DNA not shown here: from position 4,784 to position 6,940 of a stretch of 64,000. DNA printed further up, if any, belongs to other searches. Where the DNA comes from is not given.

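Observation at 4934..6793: B12-binding domain protein of unrecognised class (N-terminal DxHxxG Rossmann domain without cap, 480-aa unknown C-terminal domain)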

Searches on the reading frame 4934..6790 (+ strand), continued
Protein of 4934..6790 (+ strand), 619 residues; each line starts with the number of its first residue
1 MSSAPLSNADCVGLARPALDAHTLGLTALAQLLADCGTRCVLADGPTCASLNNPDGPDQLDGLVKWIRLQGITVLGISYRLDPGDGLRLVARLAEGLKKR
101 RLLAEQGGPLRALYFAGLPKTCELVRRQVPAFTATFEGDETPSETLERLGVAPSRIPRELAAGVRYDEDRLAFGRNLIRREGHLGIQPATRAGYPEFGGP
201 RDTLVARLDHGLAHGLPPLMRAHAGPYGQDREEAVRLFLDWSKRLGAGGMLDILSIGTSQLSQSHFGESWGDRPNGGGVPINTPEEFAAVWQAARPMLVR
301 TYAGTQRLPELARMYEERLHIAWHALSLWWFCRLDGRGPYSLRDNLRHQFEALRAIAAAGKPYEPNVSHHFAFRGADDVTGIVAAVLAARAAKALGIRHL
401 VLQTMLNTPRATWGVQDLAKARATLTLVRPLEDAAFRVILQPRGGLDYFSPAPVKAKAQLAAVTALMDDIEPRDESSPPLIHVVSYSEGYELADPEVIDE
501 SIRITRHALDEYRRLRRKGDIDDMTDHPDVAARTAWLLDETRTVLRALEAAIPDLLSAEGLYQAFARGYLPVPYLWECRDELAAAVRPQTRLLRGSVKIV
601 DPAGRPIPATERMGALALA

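Call 27: find_related_loci(query=A1, collection=genome_contigs, flank=8000)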
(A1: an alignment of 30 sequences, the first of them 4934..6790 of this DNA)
Query A1 (619 aa) in genome_contigs; peptide patterns used: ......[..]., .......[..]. (x = any residue, [..] = any of these).
446 stretches matched a pattern; 401 encode a relative of the query (tblastn E <= 1e-3); the best 80 are kept; 80 distinct loci.
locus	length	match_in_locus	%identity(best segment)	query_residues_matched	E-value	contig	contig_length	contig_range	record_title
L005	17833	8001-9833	72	6-616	0e+0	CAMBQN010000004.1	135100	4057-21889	MAG: Akkermansia muciniphila isolate MiH-14oct19-36 genome assembly, contig: MiH-14oct19-C97, whole genome shotgun seque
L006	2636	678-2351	73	10-567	0e+0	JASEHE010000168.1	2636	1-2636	MAG: Verrucomicrobiota bacterium isolate Yes70-15 NODE_168_length_2636_cov_10.937621, whole genome shotgun sequence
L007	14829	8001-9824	66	6-613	0e+0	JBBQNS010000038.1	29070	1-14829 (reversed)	MAG: Kiritimatiellia bacterium isolate Co_metawrap_267 Cmw_267_k141_1631074_length_29070_cov_13.9982, whole genome shotg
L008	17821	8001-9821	71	6-612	0e+0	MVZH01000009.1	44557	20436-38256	MAG: Lentisphaerae bacterium ADurb.BinA184 BWZ02_contig000009, whole genome shotgun sequence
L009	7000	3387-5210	66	6-613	0e+0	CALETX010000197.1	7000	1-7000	MAG: uncultured bacterium isolate R1_Bin_Bin_98_1 genome assembly, contig: c_000003052567, whole genome shotgun sequence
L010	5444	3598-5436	65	1-613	0e+0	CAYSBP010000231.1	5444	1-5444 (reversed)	MAG TPA_asm: uncultured Planctomycetia bacterium isolate binchicken_co86_145 genome assembly, contig: NODE_8377_length_5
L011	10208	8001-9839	64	1-613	0e+0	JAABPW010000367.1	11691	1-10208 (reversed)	MAG: Verrucomicrobia bacterium isolate S02.Bin004 Scaffold_73, whole genome shotgun sequence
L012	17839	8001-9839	64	1-613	0e+0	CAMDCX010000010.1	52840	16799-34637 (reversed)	MAG: PVC group bacterium isolate MiH-14oct19-100 genome assembly, contig: MiH-14oct19-C981, whole genome shotgun sequenc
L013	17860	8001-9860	68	6-617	0e+0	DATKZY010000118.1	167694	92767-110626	MAG TPA_asm: Planctomycetota bacterium isolate SMAG_U14257 k141_4626161, whole genome shotgun sequence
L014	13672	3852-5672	64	7-613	0e+0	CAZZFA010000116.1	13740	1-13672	MAG TPA_asm: uncultured Planctomycetales bacterium isolate binchicken_co135_101 genome assembly, contig: NODE_6412_lengt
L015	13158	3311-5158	63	5-619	0e+0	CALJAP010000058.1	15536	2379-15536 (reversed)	MAG: uncultured bacterium isolate S1_Bin_METABAT__209_1 genome assembly, contig: c_000000302891, whole genome shotgun se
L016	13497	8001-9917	65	6-613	0e+0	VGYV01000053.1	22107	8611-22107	MAG: Planctomycetota bacterium isolate M_DeepCast_400m_m2_195 M_DeepCast_400m_m2_195_Ga0194112_10003416, whole genome sh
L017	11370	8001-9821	63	7-613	0e+0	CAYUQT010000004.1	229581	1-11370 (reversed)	MAG TPA_asm: uncultured Planctomycetales bacterium isolate binchicken_co66_175 genome assembly, contig: NODE_70_length_2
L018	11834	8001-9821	64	7-613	0e+0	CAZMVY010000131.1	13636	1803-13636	MAG TPA_asm: uncultured Planctomycetales bacterium isolate SRP167436_co1_329 genome assembly, contig: NODE_7403_length_1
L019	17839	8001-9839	63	1-613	0e+0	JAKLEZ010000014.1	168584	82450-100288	MAG: Planctomycetota bacterium isolate RA.bin145 RA.bin145_14, whole genome shotgun sequence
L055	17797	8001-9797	56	16-611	0e+0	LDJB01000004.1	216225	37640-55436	MAG: Peptococcaceae bacterium 1109 scaffold00004, whole genome shotgun sequence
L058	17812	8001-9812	52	8-609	0e+0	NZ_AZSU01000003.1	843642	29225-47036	[Clostridium] ultunense DSM 10521 scaffold_3, whole genome shotgun sequence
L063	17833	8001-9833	52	8-617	0e+0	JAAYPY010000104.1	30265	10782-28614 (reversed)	MAG: Tissierellia bacterium isolate AS22ysBPME_296 56492_AS22, whole genome shotgun sequence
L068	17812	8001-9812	51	8-609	0e+0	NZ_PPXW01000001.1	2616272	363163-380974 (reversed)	Clostridium sp. Cult1 NODE_1, whole genome shotgun sequence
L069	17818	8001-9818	54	13-617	0e+0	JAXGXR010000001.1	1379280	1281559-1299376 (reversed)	MAG: Clostridia bacterium isolate AnMBR.bin495 bin495_1, whole genome shotgun sequence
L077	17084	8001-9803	51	9-607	0e+0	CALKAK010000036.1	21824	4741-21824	MAG TPA_asm: uncultured Bacillaceae bacterium isolate SRR6713625_bin.86_CONCOCT_v1.1_MAG genome assembly, contig: ERZ794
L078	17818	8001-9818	51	13-617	0e+0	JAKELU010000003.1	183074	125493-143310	Firmicutes bacterium FC7 FC7_Scaffold3, whole genome shotgun sequence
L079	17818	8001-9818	49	8-611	0e+0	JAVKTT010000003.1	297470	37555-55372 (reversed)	MAG: Tissierellaceae bacterium isolate MG4_MAG NODE_7_length_297470_cov_10.758113, whole genome shotgun sequence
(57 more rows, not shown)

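Call 30: search_protein_families(library=pfam, proteins=[L058:4288-6069:+, L058:6461-7741:+, L058:9940-10956:-, L058:11530-13143:-, L068:6799-7824:+, L068:5057-6397:-, L068:10054-10968:-, L069:9955-11187:+, L069:6355-7992:-, L079:9932-10954:-], max_evalue=0.0001)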
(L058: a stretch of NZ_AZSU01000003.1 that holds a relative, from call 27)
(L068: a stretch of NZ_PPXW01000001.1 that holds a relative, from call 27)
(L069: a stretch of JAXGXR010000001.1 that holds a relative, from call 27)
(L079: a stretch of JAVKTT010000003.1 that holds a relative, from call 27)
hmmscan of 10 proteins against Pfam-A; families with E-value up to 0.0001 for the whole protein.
L058:4288-6069:+ (594 aa): 4 families
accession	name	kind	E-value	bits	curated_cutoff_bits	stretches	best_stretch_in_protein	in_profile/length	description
PF13607.11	Succ_CoA_lig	-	6.1e-51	172.2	27.4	1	163-301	1-137/138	Succinyl-CoA ligase like flavodoxin domain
PF13380.12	CoA_binding_2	-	5.1e-30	104.7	22.8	1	19-146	2-115/116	CoA binding domain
PF13549.11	ATP-grasp_5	-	1.3e-26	93.8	27.6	1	495-592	4-101/221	ATP-grasp domain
PF02629.25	CoA_binding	-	5.6e-10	40.3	22.3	1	17-109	3-97/97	CoA binding domain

L058:6461-7741:+ (427 aa): 3 families
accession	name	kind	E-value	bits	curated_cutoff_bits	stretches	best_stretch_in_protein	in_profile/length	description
PF01546.33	Peptidase_M20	-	9.9e-25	88.1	24.6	1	89-416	2-204/206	Peptidase family M20/M25/M40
PF04389.22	Peptidase_M28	-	8.5e-08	32.6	21.3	1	72-145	1-69/193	Peptidase family M28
PF07687.19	M20_dimer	-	3.8e-07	30.5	21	1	224-314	5-95/107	Peptidase dimerisation domain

L058:9940-10956:- (338 aa): 1 family
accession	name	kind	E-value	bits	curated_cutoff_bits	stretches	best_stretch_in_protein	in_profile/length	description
PF07670.19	Gate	-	4.2e-11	43.7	29.6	1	25-123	3-102/104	Nucleoside recognition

L058:11530-13143:- (537 aa): 1 family
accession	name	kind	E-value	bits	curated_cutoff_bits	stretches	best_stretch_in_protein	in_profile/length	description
PF05598.16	DUF772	-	2.3e-13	50.4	23.1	1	73-143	1-73/74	Transposase domain (DUF772)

L068:6799-7824:+ (342 aa): 2 families
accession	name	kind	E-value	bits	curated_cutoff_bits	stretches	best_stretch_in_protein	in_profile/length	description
PF09136.16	Glucodextran_B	-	2.2e-09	37.5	27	1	2-49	35-82/83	Glucodextranase, domain B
PF24156.1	DUF7407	-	4.5e-05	24.1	28.2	0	62-83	36-57/74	Domain of unknown function (DUF7407)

L068:5057-6397:- (446 aa): 1 family
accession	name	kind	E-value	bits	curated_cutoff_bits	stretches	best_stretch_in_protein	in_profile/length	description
PF02386.22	TrkH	-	3.7e-71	240.5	27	1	39-428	56-491/502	Cation transport protein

L068:10054-10968:- (304 aa): 1 family
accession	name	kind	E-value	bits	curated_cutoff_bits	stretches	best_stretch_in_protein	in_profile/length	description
PF13714.12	PEP_mutase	-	6.1e-32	111.5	31.5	1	25-260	1-233/240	Phosphoenolpyruvate phosphomutase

L069:9955-11187:+ (411 aa): 3 families
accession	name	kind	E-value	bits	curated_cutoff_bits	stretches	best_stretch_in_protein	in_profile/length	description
PF25137.1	ADH_Fe_C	-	8.3e-49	166.4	27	1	216-410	2-193/194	Fe-containing alcohol dehydrogenase family, C-terminal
PF00465.25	Fe-ADH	-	1.3e-38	132.7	31.3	1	37-203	1-167/168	Iron-containing alcohol dehydrogenase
PF13685.12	Fe-ADH_2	-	1.7e-07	31.8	28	1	43-136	3-95/149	Iron-containing alcohol dehydrogenase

L069:6355-7992:- (545 aa): 0 families

L079:9932-10954:- (340 aa): 1 family
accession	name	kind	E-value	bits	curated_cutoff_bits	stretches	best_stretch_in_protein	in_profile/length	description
PF00581.25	Rhodanese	-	6.5e-16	59.1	22.2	1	8-128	4-100/102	Rhodanese-like domain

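Call 32: search_solved_structures(query=A1, max_evalue=10, show_alignments=5)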
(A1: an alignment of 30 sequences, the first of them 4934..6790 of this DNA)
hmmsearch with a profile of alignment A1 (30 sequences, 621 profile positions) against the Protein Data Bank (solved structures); distinct sequences matched with E-value up to 10: 1.
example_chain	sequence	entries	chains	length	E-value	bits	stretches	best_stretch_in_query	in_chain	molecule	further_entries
3nv9_A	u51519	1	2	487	0.81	10.9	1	111-201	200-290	Malic enzyme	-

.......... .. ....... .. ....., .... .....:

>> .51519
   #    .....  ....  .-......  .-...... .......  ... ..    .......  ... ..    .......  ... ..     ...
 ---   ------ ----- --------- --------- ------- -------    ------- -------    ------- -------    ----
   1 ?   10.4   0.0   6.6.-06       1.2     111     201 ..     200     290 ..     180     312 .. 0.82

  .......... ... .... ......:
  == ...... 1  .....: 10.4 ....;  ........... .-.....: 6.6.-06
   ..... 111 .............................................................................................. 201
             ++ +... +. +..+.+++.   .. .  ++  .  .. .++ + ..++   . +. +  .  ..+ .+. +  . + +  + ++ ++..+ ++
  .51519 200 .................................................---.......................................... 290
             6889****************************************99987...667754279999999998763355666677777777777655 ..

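Call 33: search_protein_representatives(alignment_id=A1)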
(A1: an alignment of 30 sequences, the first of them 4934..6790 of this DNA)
Query: 30 sequences, 621 profile positions. Proteins with E-value up to 0.001 (for the whole library): 568; up to 1e-10: 395; up to 1e-30: 185. The best 150 are listed.
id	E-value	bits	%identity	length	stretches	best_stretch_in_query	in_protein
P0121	1.0e-284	962.0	-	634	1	3-616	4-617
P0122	2.3e-279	944.3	-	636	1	8-615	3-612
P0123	3.4e-269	910.7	-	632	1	7-617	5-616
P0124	2.0e-248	842.1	-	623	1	1-615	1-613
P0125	2.1e-247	838.7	-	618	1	4-602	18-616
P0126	1.1e-231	786.9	-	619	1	8-618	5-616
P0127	1.1e-230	783.5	-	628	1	6-617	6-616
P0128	7.6e-202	688.2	-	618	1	11-618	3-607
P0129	6.9e-195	665.3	-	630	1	11-619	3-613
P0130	5.8e-191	652.3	-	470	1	164-615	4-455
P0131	2.9e-189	646.7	-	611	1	10-618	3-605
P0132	5.8e-185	632.5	-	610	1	8-616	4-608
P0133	1.6e-181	621.1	-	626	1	2-617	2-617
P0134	2.6e-178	610.5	-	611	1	10-615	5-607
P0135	1.7e-169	581.4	-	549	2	12-388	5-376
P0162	8.3e-74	265.3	-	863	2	216-575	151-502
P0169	7.6e-69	248.9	-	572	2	217-609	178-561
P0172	6.3e-68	245.9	-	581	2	188-595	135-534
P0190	1.5e-58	214.9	-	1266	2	58-544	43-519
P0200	1.3e-55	205.2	-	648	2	217-549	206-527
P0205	9.2e-53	195.8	-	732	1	212-616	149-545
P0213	2.9e-51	190.8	-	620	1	56-549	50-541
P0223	2.7e-49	184.3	-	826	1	200-616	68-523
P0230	5.7e-47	176.6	-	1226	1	200-513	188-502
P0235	3.5e-46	174.0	-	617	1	72-547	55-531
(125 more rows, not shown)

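Call 34: search_protein_families(library=pfam, proteins=[P0162, P0169, P0172, P0190, P0200, P0205, P0213, P0223, P0230, P0235], max_evalue=0.01)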
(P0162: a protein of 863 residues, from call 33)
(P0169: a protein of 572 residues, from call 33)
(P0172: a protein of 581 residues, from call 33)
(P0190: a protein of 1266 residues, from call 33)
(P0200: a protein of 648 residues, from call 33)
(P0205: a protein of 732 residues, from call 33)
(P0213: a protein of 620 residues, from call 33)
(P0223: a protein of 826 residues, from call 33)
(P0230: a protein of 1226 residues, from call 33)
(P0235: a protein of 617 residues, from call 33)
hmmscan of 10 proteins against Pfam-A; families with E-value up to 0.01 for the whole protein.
P0162 (863 aa): 4 families
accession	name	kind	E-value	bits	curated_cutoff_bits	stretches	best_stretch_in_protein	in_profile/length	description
PF02955.21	GSH-S_ATP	-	1.1e-15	57.9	23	1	705-839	33-170/175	Prokaryotic glutathione synthetase, ATP-grasp domain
PF08443.16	RimK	-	6.4e-09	36.1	21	1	739-851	70-184/188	RimK-like ATP-grasp domain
PF06368.17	Met_asp_mut_E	-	1.5e-06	27.5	26.6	1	153-517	21-383/441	Methylaspartate mutase E chain (MutE)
PF02310.24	B12-binding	-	1.8e-06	28.2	32.1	1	6-103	2-97/121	B12 binding domain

P0169 (572 aa): 1 family
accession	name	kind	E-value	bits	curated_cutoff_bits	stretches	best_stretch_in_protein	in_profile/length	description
PF02310.24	B12-binding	-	0.00011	22.5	32.1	1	16-127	3-113/121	B12 binding domain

P0172 (581 aa): 2 families
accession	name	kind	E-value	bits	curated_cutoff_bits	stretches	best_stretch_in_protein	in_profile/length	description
PF02310.24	B12-binding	-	0.00021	21.6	32.1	1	16-78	2-64/121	B12 binding domain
PF06368.17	Met_asp_mut_E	-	0.0011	18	26.6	1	322-526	183-377/441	Methylaspartate mutase E chain (MutE)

P0190 (1266 aa): 3 families
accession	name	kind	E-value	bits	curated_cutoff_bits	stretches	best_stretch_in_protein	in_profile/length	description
PF13941.12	MutL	-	2.4e-82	277.5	27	2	679-1009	1-299/450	MutL protein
PF05378.19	Hydant_A_N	-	0.00032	20.9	25.2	0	682-735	4-57/176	Hydantoinase/oxoprolinase N-terminal region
PF02310.24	B12-binding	-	0.0034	17.6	32.1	0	5-104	2-91/121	B12 binding domain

P0200 (648 aa): 1 family
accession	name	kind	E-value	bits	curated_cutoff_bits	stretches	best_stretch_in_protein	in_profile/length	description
PF02310.24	B12-binding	-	1.1e-06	28.9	32.1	1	45-135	2-89/121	B12 binding domain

P0205 (732 aa): 2 families
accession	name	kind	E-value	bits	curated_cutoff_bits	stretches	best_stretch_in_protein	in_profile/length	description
PF02310.24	B12-binding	-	7.4e-07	29.5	32.1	1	2-67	2-67/121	B12 binding domain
PF08291.16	Peptidase_M15_3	-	0.00052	20.6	23.2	1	603-679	27-102/108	Peptidase M15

P0213 (620 aa): 1 family
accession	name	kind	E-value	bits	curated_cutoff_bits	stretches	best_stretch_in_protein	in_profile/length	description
PF02310.24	B12-binding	-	0.0015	18.8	32.1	1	17-78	4-65/121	B12 binding domain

P0223 (826 aa): 1 family
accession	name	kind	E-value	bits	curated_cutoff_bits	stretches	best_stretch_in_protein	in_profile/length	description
PF13941.12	MutL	-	1.7e-55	189.1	27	1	568-810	1-218/450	MutL protein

P0230 (1226 aa): 2 families
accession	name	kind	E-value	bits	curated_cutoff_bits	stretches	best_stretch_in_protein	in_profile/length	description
PF13941.12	MutL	-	7.2e-76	256.2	27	1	706-1220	1-450/450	MutL protein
PF02310.24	B12-binding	-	1.1e-05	25.7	32.1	1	13-74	2-61/121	B12 binding domain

P0235 (617 aa): 0 families
